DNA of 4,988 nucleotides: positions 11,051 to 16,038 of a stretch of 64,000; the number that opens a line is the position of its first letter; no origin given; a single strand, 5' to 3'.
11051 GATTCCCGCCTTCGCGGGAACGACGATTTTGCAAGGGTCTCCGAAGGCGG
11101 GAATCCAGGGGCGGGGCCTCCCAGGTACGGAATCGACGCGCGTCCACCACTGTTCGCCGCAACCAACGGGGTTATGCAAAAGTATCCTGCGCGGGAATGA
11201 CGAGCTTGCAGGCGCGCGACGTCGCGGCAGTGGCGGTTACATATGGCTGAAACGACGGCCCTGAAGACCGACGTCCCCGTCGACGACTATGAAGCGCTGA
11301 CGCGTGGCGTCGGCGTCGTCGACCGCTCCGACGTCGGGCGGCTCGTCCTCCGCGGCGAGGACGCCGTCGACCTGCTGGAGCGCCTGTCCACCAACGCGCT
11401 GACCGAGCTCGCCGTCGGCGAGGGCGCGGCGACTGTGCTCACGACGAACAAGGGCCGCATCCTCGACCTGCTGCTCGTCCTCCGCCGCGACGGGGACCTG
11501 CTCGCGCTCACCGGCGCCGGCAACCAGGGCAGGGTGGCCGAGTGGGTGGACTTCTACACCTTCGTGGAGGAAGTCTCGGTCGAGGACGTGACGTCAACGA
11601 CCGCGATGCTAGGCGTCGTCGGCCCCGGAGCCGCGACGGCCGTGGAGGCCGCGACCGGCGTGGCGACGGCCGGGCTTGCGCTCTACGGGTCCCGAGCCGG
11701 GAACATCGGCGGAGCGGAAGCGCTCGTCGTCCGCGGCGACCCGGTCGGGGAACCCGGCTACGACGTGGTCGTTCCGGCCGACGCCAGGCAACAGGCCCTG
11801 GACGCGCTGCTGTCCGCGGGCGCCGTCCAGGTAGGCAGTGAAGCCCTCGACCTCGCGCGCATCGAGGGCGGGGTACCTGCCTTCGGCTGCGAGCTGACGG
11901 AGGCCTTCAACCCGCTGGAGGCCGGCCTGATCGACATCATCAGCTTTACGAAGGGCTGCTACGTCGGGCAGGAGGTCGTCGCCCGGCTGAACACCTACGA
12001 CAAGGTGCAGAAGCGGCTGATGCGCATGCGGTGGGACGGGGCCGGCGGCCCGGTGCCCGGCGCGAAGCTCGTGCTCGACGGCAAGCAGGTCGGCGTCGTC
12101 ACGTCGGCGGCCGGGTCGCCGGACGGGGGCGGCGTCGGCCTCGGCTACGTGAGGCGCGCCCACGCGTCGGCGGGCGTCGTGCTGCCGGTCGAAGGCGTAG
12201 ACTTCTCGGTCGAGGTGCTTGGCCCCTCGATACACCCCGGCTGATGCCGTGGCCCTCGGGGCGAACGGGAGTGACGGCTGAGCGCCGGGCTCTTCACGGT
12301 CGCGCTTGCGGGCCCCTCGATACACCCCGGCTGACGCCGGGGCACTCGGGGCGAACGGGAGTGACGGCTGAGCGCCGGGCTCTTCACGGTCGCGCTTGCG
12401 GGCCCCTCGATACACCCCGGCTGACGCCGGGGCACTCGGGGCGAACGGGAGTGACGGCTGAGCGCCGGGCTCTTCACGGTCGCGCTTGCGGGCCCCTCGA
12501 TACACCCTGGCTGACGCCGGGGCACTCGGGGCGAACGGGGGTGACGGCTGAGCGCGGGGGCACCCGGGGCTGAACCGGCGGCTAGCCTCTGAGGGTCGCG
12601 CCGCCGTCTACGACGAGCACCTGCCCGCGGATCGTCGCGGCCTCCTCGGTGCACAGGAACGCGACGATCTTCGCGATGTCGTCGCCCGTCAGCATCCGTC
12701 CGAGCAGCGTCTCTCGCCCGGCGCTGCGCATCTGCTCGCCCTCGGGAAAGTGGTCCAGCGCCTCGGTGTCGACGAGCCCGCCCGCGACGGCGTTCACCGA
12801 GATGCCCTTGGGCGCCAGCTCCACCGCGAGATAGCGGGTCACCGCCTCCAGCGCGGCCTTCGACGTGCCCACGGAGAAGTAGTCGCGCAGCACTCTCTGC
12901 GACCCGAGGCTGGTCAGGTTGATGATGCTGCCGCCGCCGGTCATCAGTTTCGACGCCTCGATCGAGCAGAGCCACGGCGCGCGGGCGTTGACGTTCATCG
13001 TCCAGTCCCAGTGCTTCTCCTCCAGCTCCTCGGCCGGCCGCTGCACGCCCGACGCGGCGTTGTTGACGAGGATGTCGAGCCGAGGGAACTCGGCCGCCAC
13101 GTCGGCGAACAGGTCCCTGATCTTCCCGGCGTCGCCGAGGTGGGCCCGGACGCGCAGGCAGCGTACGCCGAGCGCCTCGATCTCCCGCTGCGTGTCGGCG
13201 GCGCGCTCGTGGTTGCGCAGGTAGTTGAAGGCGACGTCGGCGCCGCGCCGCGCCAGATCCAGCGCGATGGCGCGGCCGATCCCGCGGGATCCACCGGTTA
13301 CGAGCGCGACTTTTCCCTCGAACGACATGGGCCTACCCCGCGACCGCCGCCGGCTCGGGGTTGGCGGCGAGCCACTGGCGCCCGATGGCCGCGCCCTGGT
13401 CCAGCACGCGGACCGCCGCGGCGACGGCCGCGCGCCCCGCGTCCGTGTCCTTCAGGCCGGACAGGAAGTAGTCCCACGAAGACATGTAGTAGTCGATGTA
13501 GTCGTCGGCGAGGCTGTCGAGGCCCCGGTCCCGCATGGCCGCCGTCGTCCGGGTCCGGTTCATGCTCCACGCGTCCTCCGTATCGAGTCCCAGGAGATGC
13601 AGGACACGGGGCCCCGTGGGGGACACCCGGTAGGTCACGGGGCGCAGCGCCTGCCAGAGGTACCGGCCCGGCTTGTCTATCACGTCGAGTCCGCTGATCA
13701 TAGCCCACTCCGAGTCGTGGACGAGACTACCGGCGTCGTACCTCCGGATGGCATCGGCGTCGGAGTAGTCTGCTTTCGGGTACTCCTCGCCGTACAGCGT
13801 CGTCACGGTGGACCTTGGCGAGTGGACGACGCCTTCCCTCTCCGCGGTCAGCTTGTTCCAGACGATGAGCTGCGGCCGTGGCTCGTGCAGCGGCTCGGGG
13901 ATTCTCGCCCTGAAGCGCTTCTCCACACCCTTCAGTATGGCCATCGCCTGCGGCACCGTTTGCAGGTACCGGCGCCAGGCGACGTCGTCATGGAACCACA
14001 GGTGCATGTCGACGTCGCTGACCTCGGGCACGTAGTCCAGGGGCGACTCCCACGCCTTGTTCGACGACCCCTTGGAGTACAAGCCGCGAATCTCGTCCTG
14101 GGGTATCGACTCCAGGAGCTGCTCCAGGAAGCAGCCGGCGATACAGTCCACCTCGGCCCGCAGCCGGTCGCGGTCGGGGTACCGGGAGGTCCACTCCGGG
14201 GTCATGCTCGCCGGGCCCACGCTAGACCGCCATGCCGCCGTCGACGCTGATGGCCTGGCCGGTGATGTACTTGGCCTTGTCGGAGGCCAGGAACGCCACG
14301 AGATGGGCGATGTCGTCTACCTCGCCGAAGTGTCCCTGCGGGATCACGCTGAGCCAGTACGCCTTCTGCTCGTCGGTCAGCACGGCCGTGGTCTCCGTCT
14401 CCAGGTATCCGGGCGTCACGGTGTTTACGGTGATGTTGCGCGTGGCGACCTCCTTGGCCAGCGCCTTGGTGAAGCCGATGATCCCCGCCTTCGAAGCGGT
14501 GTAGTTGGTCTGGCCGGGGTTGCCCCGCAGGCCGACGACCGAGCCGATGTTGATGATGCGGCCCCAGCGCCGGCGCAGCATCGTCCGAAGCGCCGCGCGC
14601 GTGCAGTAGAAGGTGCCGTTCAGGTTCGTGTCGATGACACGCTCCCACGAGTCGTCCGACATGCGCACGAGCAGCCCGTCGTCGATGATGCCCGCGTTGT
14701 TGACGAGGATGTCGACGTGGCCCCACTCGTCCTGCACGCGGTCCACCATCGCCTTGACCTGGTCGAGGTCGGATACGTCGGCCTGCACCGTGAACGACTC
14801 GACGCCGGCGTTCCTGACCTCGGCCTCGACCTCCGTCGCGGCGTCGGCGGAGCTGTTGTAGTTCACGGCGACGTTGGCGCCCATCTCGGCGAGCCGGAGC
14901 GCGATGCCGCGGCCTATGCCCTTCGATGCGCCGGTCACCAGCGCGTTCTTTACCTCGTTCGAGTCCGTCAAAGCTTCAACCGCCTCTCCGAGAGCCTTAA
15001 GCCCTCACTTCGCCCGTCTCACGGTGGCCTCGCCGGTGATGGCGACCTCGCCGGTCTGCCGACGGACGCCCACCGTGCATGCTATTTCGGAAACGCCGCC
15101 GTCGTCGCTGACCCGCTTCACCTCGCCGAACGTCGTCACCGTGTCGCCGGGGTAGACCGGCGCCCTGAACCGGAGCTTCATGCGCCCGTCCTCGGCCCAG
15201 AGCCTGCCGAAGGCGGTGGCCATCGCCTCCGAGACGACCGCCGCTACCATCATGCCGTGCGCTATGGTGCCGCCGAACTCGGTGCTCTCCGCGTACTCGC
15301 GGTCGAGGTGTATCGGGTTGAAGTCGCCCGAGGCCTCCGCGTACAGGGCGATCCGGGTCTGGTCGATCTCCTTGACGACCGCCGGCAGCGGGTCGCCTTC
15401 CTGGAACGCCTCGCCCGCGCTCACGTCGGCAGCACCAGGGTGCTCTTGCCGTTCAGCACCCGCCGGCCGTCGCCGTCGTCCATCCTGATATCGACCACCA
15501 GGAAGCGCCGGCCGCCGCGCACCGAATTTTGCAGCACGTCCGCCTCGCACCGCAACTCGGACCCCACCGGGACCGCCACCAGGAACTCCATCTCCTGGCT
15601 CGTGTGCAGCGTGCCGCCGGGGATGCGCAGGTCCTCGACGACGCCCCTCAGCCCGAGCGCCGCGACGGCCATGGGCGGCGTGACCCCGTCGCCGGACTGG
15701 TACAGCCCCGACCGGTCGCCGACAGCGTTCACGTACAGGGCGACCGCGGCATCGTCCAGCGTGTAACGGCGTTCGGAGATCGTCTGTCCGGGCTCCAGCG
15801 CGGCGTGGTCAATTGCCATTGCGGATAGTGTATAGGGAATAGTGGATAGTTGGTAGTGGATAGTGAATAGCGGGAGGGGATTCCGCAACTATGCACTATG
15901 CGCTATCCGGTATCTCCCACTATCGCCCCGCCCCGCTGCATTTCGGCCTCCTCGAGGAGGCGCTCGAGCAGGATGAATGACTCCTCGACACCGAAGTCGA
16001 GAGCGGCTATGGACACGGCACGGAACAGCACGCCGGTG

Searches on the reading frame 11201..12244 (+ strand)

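Call 38: search_protein_families(library=pfam, proteins=[window:11201-12244:+], max_evalue=0.0001)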
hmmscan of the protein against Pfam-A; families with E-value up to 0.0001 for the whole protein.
window:11201-12244:+ (347 aa): 3 families
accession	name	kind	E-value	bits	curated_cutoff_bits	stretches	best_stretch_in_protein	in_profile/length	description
PF01571.26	GCV_T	-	1.1e-43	149.7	25.6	1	28-243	31-252/255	Aminomethyltransferase folate-binding domain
PF08669.17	GCV_T_C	-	7.1e-07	29.5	25.9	1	272-339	2-73/80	Glycine cleavage T-protein C-terminal barrel domain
PF25455.1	Beta-barrel_CAF17_C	-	1.4e-05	25.2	25.7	1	270-337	2-62/70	CAF17, C-terminal beta-barrel domain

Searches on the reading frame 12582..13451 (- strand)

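Call 38: search_protein_families(library=pfam, proteins=[window:12582-13451:-], max_evalue=0.0001)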
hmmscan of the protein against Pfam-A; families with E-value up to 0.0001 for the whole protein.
window:12582-13451:- (289 aa): 4 families
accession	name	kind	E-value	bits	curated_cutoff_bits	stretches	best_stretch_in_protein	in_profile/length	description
PF13561.12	adh_short_C2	-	2.4e-62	211.1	27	1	56-286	6-236/236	Enoyl-(Acyl carrier protein) reductase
PF00106.31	adh_short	-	3.8e-43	147.7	26.6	1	47-235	1-190/195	short chain dehydrogenase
PF08659.16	KR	-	2.6e-08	34.4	22.6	1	49-158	3-115/180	KR domain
PF23441.1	SDR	-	5.6e-05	23.1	27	1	114-233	76-200/258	SDR-like rossmann domain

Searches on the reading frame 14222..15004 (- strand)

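Call 39: search_protein_families(library=pfam, proteins=[window:14222-15004:-], max_evalue=0.0001)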
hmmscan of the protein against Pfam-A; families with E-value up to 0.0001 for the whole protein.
window:14222-15004:- (260 aa): 5 families
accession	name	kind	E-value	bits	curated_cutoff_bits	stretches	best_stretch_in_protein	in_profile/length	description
PF13561.12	adh_short_C2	-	3.1e-70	236.9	27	1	25-258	1-235/236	Enoyl-(Acyl carrier protein) reductase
PF00106.31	adh_short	-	1.3e-66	224.3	26.6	1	19-212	1-193/195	short chain dehydrogenase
PF08659.16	KR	-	7.3e-21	75.3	22.6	1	22-185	4-162/180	KR domain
PF23441.1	SDR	-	9.1e-06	25.7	27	0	168-258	163-255/258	SDR-like rossmann domain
PF01370.27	Epimerase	-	5.1e-05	23.2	20.9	0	21-158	1-120/240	NAD dependent epimerase/dehydratase family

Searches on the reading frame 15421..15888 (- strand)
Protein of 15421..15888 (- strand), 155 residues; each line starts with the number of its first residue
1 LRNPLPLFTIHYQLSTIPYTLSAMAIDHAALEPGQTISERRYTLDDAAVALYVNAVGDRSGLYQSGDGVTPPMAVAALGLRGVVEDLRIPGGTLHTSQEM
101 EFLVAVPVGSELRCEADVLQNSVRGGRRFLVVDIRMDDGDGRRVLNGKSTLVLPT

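Call 39: search_protein_families(library=pfam, proteins=[window:15421-15888:-], max_evalue=0.0001)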
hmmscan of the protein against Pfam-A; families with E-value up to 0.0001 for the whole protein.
window:15421-15888:- (155 aa): 1 family
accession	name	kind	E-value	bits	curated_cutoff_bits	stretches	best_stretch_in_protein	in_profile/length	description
PF13452.11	FAS1_DH_region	-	2.6e-05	24.8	22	1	34-145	4-130/132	FAS1-like, dehydratase domain region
